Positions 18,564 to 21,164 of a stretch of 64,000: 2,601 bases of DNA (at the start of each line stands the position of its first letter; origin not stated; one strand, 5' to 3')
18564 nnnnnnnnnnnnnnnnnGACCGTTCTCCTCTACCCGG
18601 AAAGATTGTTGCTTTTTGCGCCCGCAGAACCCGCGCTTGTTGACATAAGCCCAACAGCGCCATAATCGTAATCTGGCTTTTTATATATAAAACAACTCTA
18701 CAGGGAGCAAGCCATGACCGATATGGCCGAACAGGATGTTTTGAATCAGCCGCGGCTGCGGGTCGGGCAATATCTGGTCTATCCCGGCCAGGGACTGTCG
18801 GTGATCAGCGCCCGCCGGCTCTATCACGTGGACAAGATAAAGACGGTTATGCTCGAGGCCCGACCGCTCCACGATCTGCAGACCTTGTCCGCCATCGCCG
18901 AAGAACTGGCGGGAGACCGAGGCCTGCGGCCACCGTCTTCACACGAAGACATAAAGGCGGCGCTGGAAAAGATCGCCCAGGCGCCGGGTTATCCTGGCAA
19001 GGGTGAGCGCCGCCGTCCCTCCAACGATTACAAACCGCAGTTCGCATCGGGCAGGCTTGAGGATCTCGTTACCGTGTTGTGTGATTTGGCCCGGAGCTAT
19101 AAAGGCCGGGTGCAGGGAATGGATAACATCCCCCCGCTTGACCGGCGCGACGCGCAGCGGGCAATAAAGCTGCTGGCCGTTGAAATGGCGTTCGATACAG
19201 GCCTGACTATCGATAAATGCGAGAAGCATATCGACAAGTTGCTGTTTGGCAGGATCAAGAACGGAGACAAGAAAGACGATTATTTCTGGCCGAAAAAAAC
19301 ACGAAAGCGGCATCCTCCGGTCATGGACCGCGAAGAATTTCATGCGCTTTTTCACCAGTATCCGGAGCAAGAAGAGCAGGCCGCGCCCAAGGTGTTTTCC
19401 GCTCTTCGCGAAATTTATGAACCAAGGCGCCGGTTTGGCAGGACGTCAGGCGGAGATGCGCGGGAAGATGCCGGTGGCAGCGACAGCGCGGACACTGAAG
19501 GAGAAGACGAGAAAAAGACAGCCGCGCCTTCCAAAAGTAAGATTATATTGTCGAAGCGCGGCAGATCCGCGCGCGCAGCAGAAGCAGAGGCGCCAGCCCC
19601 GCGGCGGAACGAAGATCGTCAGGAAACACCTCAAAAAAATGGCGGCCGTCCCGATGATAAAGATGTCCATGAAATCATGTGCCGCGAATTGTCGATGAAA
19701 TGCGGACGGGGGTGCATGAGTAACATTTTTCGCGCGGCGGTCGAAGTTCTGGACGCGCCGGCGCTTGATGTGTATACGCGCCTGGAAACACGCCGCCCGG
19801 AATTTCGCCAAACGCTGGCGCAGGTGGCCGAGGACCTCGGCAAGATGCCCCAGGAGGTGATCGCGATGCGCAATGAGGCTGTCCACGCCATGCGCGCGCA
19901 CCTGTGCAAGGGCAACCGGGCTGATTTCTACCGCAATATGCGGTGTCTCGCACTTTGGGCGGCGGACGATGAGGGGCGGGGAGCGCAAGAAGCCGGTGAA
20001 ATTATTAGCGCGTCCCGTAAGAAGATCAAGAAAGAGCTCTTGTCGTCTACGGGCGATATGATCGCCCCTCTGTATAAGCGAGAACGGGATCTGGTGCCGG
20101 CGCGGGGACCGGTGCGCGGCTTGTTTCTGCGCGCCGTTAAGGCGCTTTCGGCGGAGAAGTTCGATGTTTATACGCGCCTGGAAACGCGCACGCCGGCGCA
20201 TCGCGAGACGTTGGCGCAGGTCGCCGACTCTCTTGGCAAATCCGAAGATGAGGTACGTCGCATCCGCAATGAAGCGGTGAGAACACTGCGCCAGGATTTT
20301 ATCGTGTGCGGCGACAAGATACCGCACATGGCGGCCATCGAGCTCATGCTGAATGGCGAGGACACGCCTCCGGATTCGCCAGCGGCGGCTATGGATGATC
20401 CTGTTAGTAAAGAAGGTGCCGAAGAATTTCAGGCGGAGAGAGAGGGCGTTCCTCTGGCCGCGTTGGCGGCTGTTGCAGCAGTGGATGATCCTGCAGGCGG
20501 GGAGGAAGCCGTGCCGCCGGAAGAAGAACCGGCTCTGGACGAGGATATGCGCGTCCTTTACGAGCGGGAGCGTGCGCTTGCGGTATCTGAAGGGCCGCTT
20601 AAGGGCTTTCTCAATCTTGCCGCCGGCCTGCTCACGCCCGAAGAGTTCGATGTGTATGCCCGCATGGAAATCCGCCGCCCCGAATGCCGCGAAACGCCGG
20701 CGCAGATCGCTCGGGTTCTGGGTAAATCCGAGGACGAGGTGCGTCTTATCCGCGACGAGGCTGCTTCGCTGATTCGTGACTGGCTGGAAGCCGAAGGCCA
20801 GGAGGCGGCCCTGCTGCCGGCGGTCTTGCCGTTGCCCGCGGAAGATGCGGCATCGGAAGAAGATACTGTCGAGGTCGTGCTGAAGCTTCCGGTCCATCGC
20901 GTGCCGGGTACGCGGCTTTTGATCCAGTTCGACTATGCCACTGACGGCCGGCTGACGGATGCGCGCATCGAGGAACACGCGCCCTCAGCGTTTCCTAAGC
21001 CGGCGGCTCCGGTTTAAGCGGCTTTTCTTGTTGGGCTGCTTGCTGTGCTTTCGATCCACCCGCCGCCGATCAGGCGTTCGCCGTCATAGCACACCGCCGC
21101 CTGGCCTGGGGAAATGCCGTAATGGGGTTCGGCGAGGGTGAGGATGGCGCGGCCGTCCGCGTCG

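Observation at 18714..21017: CdnL/CarD-like RNAP-binding module fused to three tandem sigma-70 region-4-like repeats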

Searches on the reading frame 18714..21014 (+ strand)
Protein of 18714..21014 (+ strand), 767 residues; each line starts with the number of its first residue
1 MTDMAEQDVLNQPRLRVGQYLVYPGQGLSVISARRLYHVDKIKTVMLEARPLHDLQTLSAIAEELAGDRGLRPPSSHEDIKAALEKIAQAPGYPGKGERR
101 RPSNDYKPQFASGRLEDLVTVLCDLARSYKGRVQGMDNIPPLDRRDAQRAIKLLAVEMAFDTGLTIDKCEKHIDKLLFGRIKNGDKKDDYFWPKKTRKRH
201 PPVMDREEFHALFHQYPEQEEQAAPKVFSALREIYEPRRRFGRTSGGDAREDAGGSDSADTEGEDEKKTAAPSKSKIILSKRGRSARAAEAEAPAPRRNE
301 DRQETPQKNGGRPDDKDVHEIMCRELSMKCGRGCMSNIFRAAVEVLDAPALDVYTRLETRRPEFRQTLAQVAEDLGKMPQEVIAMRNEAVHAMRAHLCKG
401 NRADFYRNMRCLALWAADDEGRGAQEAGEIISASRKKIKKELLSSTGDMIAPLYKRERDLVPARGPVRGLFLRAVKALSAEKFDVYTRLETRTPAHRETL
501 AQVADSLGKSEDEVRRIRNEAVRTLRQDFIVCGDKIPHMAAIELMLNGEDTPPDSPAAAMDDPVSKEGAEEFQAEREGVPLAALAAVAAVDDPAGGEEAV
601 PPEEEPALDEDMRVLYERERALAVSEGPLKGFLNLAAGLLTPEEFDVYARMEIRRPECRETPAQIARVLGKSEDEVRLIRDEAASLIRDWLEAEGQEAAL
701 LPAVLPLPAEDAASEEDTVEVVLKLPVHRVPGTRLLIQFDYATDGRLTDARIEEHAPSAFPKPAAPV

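Call 3: search_protein_families(library=pfam, proteins=[window:18714-21014:+], max_evalue=10)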
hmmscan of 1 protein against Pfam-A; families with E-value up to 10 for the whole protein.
window:18714-21014:+ (767 aa): 7 families
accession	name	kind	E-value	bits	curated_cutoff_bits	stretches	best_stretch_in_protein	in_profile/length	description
PF04545.22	Sigma70_r4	-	0.00034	20.5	24.1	1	498-527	21-50/50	Sigma-70, region 4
PF13551.12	HTH_29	-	0.0013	19.2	28.1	2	661-677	14-30/64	Winged helix-turn helix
PF00346.24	Complex1_49kDa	-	0.06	12.9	24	1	350-402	131-176/271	Respiratory-chain NADH dehydrogenase, 49 Kd subunit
PF04539.22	Sigma70_r3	-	0.063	13.8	25.3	1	500-521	23-44/78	Sigma-70 region 3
PF13404.12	HTH_AsnC-type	-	0.11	12.8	27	0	658-677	16-35/42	AsnC-type helix-turn-helix domain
PF13384.12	HTH_23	-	0.32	11.3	24.6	0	654-677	12-35/50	Homeodomain-like domain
PF13730.12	HTH_36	-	0.33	11.2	25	0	503-523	31-51/55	Helix-turn-helix domain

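Call 4: search_protein_families(library=ncbifam, proteins=[window:18714-21014:+], max_evalue=10)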
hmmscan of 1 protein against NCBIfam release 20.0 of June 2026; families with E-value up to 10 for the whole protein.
window:18714-21014:+ (767 aa): 2 families
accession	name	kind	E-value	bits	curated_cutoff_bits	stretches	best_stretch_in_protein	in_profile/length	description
TIGR02937.1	sigma70-ECF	superfamily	7.1e-05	22.5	42.9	1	359-527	102-163/165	sigma-70 family RNA polymerase sigma factor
TIGR02394.1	rpoS_proteo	equivalog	0.72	9.3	378.7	1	476-529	221-274/285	RNA polymerase sigma factor RpoS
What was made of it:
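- On Sigma factor (sigma-70 family): The TIGR02937 match covers only model positions 102-163, which is region 4, at 22.5 bits against a cut-off of 42.9 (calls 3, 4).
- Tried and rejected: I rejected this because region 2 is absent (calls 3, 4).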

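Call 5: find_homologous_proteins(query=window:18714-21014:+, max_evalue=0.001)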
Query window:18714-21014:+ (767 aa): 1 proteins with E <= 0.001 among 8000 candidates.
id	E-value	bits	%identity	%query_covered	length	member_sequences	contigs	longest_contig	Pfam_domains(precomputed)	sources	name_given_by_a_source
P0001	0.0e+0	1703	100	100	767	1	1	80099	PF04545.23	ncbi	-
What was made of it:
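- On Sigma-70 family region 4 domain (PF04545): The database's precomputed annotation lists PF04545 for this protein (call 5).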

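Call 7: find_encoding_contigs(protein=P0001, flank=10000, max_places=6)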
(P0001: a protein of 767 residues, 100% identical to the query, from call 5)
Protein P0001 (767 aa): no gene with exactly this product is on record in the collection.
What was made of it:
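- Tried and rejected: find_encoding_contigs has no record for the window protein (call 7).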

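Call 10: find_related_loci(query=window:18714-21014:+, collection=genome_contigs, flank=10000)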
Query window:18714-21014:+ (767 aa) in genome_contigs; peptide patterns used: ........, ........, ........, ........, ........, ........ (x = any residue, [..] = any of these).
19 stretches matched a pattern, but none encodes a relative of the query by tblastn (E <= 1e-3).
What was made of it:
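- Tried and rejected: Back-translated peptide patterns of the protein found no relative among GTDB species representatives (call 10).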

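Call 26: search_protein_representatives(protein=window:18714-21014:+)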
Query: 767 residues. Proteins with E-value up to 0.001 (for the whole library): 27; up to 1e-10: 16; up to 1e-30: 4. The best 27 are listed.
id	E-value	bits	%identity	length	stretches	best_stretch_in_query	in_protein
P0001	0.0e+00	1702.7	100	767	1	1-767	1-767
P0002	8.8e-40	153.2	27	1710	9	331-525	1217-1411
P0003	1.1e-37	146.3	33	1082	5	320-528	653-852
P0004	2.8e-31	125.1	27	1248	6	309-525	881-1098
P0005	1.1e-26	109.9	27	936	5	445-529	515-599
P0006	6.0e-24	100.9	32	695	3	12-133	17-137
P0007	2.3e-23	99.0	30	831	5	16-170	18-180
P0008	1.0e-20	90.2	24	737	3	333-530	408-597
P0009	2.2e-17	79.2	25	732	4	428-534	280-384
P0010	5.6e-17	77.8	25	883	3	610-697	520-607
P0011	6.8e-17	77.6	25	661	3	333-493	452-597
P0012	3.2e-14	68.7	28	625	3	452-523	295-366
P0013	8.1e-14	67.4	27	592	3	451-695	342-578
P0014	2.5e-13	65.8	27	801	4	615-707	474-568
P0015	7.3e-13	64.2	24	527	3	440-525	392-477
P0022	1.5e-06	43.4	26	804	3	18-215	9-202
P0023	3.1e-06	42.3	22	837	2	15-214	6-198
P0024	1.9e-05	39.7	23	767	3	14-214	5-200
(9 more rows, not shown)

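Call 40: find_homologous_proteins(query=A4, max_evalue=0.001)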
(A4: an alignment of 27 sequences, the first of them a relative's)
Query A4 (27 sequences) (767 aa, profile of the alignment): 1 proteins with E <= 0.001 among 8000 candidates.
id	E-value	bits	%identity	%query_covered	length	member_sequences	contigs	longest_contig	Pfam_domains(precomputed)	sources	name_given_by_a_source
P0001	3.3e-172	593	100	100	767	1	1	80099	PF04545.23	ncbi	-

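Call 52: find_encoding_contigs(protein=P0006, flank=8000, max_places=3)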
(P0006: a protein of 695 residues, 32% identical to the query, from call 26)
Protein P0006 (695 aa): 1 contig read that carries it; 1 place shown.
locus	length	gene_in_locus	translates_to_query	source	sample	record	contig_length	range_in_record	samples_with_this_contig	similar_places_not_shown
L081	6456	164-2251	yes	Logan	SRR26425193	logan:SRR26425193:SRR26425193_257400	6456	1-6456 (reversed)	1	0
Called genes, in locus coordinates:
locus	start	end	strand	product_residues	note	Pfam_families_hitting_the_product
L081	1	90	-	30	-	?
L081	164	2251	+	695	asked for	PF21095:CarD_C (weak), PF04545:Sigma70_r4 (faint)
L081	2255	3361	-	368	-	PF03054:tRNA_Me_trans, PF20259:tRNA_Me_trans_M, PF20258:tRNA_Me_trans_C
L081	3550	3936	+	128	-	-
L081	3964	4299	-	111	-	PF00111:Fer2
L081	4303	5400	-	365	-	PF00266:Aminotran_5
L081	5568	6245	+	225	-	PF02129:Peptidase_S15, PF00561:Abhydrolase_1 (faint), PF12146:Hydrolase_4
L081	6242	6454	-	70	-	?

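Call 53: find_encoding_contigs(protein=P0002, flank=8000, max_places=3)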
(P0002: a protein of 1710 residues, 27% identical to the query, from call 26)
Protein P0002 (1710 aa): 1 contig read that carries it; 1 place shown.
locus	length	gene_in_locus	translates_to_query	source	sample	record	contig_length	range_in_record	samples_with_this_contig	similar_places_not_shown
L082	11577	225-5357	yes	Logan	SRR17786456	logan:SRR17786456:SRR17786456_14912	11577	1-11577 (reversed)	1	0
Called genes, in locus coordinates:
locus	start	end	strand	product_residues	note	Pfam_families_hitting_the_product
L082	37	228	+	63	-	-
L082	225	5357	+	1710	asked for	PF21095:CarD_C (faint)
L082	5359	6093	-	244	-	-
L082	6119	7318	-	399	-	PF03054:tRNA_Me_trans, PF20259:tRNA_Me_trans_M, PF20258:tRNA_Me_trans_C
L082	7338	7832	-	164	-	-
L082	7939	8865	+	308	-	-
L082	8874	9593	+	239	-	PF05013:FGase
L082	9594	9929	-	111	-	PF00111:Fer2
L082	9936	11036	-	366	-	PF00266:Aminotran_5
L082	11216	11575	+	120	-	?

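Call 66: list_cluster_members(proteins=[P0001, P0003, P0004, P0005, P0007, P0008, P0009, P0010, P0012, P0022])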
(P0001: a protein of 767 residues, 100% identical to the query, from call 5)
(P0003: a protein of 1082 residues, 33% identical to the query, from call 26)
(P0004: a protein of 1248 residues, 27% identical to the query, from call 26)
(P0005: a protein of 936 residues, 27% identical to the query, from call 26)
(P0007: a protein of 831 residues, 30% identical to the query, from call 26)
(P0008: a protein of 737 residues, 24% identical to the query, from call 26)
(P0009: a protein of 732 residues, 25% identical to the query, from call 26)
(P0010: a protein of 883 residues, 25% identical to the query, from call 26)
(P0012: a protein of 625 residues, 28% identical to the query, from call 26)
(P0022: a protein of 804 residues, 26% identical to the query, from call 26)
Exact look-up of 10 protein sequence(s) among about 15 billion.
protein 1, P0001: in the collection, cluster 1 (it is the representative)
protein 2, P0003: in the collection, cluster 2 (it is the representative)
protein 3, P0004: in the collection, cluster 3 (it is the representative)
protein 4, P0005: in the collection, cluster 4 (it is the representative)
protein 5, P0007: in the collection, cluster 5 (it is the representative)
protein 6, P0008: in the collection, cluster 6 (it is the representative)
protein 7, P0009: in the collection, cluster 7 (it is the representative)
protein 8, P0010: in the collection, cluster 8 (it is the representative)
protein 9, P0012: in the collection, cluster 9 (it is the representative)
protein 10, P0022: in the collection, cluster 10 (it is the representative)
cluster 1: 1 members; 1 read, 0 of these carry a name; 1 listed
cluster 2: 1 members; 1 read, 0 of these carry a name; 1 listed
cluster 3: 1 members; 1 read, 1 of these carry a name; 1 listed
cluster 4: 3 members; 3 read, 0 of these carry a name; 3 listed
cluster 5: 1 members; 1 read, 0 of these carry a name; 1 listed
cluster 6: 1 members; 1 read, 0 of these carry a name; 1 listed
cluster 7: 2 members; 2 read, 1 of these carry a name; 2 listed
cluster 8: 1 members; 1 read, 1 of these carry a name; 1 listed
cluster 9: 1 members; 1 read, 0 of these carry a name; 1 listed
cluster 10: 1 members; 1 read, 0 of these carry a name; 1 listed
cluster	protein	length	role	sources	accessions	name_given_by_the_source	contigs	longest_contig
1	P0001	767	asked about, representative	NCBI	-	-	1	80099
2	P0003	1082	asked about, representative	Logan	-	-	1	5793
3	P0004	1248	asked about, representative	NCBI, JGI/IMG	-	CarD family transcriptional regulator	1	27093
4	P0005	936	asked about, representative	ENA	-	-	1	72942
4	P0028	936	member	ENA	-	-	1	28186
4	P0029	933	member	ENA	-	-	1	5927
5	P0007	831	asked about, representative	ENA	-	-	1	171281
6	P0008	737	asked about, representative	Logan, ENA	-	-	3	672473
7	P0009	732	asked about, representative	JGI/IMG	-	CarD family transcriptional regulator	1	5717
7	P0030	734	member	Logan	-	-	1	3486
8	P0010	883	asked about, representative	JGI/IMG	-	RNA polymerase-interacting CarD/CdnL/TRCF family regulator/tetratricopeptide (TPR) repeat ...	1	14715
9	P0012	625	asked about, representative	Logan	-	-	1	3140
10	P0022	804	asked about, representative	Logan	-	-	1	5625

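Call 68: find_encoding_contigs(protein=P0008, flank=10000, max_places=2)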
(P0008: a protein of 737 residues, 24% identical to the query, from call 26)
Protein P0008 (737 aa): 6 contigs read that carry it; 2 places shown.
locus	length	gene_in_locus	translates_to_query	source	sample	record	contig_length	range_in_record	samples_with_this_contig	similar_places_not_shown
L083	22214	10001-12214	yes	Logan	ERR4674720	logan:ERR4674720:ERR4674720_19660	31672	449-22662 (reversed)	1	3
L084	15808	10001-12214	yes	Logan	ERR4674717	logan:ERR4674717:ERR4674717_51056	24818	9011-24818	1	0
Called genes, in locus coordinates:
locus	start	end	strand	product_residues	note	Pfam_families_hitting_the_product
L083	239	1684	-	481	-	PF02386:TrkH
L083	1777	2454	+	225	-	PF19630:DUF6134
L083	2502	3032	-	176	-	PF12915:DUF3833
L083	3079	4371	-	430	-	PF13347:MFS_2, PF07690:MFS_1, PF12832:MFS_1_like (weak), PF07690:MFS_1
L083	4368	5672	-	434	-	PF02353:CMAS, PF01728:FtsJ (weak), PF13489:Methyltransf_23, PF08241:Methyltransf_11, PF08242:Methyltransf_12, PF13649:Methyltransf_25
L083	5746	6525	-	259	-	PF07103:DUF1365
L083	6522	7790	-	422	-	PF01266:DAO (faint), PF01593:Amino_oxidase, PF13450:NAD_binding_8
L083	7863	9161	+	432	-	PF07690:MFS_1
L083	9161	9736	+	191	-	PF01048:PNP_UDP_1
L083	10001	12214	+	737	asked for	PF21095:CarD_C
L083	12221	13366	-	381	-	PF03054:tRNA_Me_trans, PF20259:tRNA_Me_trans_M, PF20258:tRNA_Me_trans_C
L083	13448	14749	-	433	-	-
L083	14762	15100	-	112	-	PF00111:Fer2 (weak)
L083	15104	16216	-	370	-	PF00266:Aminotran_5, PF00155:Aminotran_1_2 (weak)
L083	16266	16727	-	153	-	PF02082:Rrf2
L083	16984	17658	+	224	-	PF02129:Peptidase_S15, PF00561:Abhydrolase_1, PF12697:Abhydrolase_6 (faint), PF12146:Hydrolase_4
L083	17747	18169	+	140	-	-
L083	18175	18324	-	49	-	-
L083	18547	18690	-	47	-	-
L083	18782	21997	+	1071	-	-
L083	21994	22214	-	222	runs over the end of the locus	?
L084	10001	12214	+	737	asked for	PF21095:CarD_C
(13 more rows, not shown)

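Call 69: find_encoding_contigs(protein=P0010, flank=10000, max_places=2)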
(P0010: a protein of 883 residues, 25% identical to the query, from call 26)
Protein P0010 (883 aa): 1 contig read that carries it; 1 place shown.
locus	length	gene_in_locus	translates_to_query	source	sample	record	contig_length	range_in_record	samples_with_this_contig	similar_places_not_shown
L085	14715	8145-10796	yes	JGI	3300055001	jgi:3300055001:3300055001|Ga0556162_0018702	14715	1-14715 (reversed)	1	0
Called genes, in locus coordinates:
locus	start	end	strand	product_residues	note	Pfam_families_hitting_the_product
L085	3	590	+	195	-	?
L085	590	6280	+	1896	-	PF14312:FG-GAP_2, PF18676:MBG_2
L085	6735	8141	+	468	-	PF00072:Response_reg, PF00486:Trans_reg_C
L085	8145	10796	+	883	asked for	-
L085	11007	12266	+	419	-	-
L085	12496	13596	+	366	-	-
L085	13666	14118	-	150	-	-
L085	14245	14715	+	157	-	?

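Call 70: find_encoding_contigs(protein=P0007, flank=10000, max_places=2)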
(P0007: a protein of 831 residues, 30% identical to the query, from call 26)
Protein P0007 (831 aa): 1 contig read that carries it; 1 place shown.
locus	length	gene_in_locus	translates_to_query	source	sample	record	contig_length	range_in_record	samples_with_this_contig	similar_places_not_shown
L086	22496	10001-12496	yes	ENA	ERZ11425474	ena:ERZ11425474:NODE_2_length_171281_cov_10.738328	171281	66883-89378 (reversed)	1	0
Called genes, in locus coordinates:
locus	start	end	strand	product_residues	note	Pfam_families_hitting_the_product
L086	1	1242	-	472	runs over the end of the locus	PF00675:Peptidase_M16, PF05193:Peptidase_M16_C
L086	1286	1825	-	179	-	PF11233:DUF3035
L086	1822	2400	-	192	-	PF01252:Peptidase_A8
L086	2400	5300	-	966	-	PF00133:tRNA-synt_1, PF01406:tRNA-synt_1e (faint), PF09334:tRNA-synt_1g, PF08264:Anticodon_1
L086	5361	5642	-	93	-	-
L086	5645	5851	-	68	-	-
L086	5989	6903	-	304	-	PF06574:FAD_syn, PF01687:Flavokinase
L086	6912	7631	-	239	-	PF01427:Peptidase_M15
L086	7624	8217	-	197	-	PF00440:TetR_N, PF21351:TetR_C_41 (weak)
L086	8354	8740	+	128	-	PF00903:Glyoxalase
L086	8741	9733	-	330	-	-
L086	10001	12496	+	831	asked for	PF21095:CarD_C (weak)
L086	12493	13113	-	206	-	PF07719:TPR_2 (faint), PF13428:TPR_14 (faint), PF14559:TPR_19 (faint)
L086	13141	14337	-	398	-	PF03054:tRNA_Me_trans, PF20259:tRNA_Me_trans_M, PF20258:tRNA_Me_trans_C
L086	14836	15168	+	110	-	-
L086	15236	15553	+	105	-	-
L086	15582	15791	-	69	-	-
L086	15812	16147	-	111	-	PF00111:Fer2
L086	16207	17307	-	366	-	PF00266:Aminotran_5, PF01212:Beta_elim_lyase (weak)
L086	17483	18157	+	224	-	PF02129:Peptidase_S15, PF12146:Hydrolase_4, PF12697:Abhydrolase_6 (faint), PF00561:Abhydrolase_1 (faint), PF00326:Peptidase_S9 (faint), PF01738:DLH (weak)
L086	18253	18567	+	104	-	PF00893:Multi_Drug_Res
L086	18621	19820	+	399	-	PF06609:TRI12 (weak), PF07690:MFS_1, PF00083:Sugar_tr (weak)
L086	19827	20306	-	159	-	PF08534:Redoxin, PF00578:AhpC-TSA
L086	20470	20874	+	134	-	-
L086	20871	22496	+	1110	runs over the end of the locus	PF05359:DUF748 (faint), PF13116:YhdP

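Call 73: find_encoding_contigs(protein=P0014, flank=8000, max_places=2)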
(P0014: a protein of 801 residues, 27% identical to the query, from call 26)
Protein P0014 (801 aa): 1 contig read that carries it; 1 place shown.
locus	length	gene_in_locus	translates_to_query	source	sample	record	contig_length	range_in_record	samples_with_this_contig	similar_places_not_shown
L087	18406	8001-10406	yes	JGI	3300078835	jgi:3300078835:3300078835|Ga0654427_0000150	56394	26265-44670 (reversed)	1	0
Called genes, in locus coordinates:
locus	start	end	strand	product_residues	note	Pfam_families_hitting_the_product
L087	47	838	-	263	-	PF03372:Exo_endo_phos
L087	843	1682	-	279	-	PF00551:Formyl_trans_N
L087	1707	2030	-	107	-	PF02575:YbaB_DNA_bd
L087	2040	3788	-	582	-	PF05496:RuvB_N (weak), PF13177:DNA_pol3_delta2, PF13191:AAA_16 (weak), PF00004:AAA, PF13401:AAA_22 (weak), PF22608:DNAX_ATPase_lid, PF12169:DNA_pol3_gamma3, PF12362:DUF3646, +3 more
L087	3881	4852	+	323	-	PF01501:Glyco_transf_8 (weak)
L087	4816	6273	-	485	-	PF04932:Wzy_C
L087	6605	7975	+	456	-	PF00072:Response_reg, PF00486:Trans_reg_C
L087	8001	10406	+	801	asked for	-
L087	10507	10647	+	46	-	-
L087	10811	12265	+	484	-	-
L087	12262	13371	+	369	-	-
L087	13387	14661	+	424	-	-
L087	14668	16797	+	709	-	PF02163:Peptidase_M50 (weak)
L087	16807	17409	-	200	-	PF00881:Nitroreductase, PF14512:TM1586_NiRdase (faint)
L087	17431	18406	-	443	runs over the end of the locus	PF00909:Ammonium_transp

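Call 74: find_encoding_contigs(protein=P0024, flank=8000, max_places=2)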
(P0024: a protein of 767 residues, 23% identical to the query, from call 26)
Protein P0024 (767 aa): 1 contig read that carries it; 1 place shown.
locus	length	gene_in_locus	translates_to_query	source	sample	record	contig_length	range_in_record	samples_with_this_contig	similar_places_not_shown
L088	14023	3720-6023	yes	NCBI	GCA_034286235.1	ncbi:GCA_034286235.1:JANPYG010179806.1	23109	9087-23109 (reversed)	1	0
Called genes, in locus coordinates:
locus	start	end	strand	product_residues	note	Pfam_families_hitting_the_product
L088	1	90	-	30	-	?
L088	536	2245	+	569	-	-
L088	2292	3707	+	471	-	PF00072:Response_reg, PF00486:Trans_reg_C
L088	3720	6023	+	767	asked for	-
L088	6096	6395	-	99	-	-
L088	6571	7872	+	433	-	PF01595:CNNM, PF00571:CBS, PF03471:CorC_HlyC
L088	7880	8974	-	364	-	PF05359:DUF748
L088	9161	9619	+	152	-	PF00572:Ribosomal_L13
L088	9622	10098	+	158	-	PF00380:Ribosomal_S9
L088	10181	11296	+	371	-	PF00248:Aldo_ket_red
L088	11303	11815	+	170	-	PF25087:GMPPB_C (faint), PF00132:Hexapep (weak), PF25084:LbH_EIF2B (weak), PF00132:Hexapep (weak)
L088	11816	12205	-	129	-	-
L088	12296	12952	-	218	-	-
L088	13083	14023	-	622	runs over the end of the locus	PF07167:PhaC_N, PF00561:Abhydrolase_1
